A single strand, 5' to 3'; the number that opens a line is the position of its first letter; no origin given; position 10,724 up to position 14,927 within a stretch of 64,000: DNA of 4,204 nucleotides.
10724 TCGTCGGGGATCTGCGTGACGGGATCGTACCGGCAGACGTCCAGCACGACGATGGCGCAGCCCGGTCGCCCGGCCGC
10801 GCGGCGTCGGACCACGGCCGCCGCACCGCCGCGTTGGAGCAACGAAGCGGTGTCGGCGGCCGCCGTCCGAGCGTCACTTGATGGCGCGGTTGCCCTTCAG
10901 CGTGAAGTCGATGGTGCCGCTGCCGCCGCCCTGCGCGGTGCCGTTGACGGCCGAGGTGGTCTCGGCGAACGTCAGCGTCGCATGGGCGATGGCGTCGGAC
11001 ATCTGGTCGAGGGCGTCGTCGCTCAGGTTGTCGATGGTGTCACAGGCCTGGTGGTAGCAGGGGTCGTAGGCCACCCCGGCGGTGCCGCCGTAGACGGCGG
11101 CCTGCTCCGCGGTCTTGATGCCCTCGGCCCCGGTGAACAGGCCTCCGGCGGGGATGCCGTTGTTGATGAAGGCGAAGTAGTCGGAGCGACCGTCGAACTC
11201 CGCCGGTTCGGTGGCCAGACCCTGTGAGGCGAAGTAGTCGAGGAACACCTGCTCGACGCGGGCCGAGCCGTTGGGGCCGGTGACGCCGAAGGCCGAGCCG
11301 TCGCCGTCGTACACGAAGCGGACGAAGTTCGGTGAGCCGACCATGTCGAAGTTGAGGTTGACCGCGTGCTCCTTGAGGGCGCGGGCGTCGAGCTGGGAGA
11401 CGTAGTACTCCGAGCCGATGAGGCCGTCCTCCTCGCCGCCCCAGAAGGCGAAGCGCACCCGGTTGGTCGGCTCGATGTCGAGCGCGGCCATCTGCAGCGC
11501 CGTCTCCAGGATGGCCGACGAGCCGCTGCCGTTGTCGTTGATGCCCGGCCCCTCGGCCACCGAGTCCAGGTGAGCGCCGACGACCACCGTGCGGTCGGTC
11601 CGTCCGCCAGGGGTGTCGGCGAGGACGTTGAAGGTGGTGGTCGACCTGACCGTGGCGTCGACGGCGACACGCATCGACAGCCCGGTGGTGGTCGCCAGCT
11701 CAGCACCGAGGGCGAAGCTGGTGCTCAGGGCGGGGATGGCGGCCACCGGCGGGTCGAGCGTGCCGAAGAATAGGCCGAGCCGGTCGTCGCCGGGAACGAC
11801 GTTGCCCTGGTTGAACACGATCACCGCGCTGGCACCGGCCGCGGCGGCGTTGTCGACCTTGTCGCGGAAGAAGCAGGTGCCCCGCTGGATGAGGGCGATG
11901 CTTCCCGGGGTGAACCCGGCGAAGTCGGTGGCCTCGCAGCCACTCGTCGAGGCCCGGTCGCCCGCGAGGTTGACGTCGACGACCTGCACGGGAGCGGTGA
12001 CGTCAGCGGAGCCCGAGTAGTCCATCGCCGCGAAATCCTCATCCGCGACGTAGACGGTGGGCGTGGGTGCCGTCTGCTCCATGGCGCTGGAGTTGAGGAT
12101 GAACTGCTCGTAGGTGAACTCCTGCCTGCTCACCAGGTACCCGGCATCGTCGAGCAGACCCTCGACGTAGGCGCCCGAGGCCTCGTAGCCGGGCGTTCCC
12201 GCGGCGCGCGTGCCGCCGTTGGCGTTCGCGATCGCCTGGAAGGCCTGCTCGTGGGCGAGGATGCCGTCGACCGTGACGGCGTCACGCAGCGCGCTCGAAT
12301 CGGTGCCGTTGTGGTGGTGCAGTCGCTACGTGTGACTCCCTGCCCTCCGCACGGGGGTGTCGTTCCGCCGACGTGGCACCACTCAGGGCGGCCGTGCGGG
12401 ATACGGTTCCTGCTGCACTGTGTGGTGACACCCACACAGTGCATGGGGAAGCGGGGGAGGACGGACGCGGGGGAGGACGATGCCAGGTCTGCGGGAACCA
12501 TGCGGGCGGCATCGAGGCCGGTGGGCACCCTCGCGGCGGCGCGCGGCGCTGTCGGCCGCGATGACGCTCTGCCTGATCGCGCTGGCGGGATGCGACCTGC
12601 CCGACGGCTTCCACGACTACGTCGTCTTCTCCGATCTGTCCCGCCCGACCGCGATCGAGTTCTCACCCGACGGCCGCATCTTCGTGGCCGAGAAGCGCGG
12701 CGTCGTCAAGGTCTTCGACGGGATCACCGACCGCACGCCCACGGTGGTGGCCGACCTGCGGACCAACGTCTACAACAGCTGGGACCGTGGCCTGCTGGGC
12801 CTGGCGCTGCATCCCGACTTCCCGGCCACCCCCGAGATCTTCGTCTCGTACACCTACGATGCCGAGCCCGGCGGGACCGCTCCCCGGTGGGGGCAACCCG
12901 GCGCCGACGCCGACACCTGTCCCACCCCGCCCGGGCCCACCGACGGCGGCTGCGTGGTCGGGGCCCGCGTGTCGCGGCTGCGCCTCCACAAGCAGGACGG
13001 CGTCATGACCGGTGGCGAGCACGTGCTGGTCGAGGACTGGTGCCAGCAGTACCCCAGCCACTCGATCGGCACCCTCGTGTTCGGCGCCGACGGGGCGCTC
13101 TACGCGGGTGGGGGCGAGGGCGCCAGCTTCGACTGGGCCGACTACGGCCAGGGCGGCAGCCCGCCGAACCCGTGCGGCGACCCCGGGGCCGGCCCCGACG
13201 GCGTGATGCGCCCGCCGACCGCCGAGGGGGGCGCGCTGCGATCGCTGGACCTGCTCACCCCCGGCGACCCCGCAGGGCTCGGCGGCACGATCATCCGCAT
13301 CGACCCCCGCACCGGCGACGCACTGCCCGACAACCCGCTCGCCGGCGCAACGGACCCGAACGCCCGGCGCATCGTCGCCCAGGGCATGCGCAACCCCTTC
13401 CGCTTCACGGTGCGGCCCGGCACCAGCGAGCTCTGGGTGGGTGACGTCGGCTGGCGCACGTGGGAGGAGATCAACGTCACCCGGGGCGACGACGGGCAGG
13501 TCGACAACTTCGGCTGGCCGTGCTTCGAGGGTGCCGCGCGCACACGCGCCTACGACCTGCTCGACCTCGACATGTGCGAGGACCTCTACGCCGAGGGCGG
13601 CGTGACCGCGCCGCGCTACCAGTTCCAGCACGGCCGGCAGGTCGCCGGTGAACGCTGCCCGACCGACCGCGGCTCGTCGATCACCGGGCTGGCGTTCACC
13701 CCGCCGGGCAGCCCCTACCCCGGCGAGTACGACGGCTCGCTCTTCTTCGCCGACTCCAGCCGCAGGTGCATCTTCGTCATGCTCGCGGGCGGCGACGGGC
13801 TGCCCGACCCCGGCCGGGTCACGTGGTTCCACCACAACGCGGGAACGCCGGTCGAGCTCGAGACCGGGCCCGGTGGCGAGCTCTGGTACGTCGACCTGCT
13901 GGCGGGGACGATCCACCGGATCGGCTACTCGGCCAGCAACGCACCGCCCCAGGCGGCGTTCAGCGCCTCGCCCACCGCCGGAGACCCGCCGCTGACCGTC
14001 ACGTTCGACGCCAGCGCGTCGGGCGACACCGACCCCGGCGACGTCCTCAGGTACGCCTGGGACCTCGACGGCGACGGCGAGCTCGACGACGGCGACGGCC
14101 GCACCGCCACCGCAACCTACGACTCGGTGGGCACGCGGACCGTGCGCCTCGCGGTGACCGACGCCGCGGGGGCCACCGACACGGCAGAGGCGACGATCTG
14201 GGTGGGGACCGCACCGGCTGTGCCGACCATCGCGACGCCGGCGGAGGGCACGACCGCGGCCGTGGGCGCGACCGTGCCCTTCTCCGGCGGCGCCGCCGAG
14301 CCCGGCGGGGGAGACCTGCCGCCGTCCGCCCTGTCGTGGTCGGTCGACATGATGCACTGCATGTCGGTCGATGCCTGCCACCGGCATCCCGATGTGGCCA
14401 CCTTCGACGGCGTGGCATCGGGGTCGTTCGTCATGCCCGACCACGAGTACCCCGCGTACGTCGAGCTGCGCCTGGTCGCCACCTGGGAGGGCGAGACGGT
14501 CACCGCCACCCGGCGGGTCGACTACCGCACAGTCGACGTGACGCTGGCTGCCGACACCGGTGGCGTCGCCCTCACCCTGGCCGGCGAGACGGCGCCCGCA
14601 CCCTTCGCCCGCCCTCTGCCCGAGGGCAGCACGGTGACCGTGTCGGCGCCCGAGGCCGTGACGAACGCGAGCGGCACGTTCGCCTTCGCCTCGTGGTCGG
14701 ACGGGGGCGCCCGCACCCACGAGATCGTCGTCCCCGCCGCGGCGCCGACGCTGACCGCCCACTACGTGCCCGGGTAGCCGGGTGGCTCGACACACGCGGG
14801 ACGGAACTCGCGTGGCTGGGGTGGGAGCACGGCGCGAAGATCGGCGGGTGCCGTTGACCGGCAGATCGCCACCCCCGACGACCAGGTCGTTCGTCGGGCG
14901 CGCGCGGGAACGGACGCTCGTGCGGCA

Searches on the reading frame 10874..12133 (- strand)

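Call 17: search_protein_families(library=pfam, proteins=[window:10874-12133:-])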
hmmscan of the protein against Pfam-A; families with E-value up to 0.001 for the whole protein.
window:10874-12133:- (419 aa): 3 families
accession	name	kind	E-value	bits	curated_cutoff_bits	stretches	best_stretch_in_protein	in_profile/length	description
PF04389.22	Peptidase_M28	-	3.1e-48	164.5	21.3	1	169-385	1-192/193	Peptidase family M28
PF02225.27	PA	-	4.9e-17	62.3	23.9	1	54-146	8-95/95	PA domain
PF01546.33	Peptidase_M20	-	6.5e-05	23.4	24.6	1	193-264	28-95/206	Peptidase family M20/M25/M40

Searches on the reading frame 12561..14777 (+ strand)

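Call 17: search_protein_families(library=pfam, proteins=[window:12561-14777:+])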
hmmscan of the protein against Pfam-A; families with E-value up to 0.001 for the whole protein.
window:12561-14777:+ (738 aa): 4 families
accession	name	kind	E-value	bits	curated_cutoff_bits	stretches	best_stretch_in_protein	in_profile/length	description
PF07995.17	GSDH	-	5.6e-28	98.6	25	2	26-191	1-138/332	Glucose / Sorbosone dehydrogenase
PF18911.6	PKD_4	-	2.1e-12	47.3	27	1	460-547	1-84/85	PKD domain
PF00801.26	PKD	-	2e-09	37.7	23.5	1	465-541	2-74/80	PKD domain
PF22352.2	K319L-like_PKD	-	3.7e-05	24.1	27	1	476-548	10-84/84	K319L-like, PKD domain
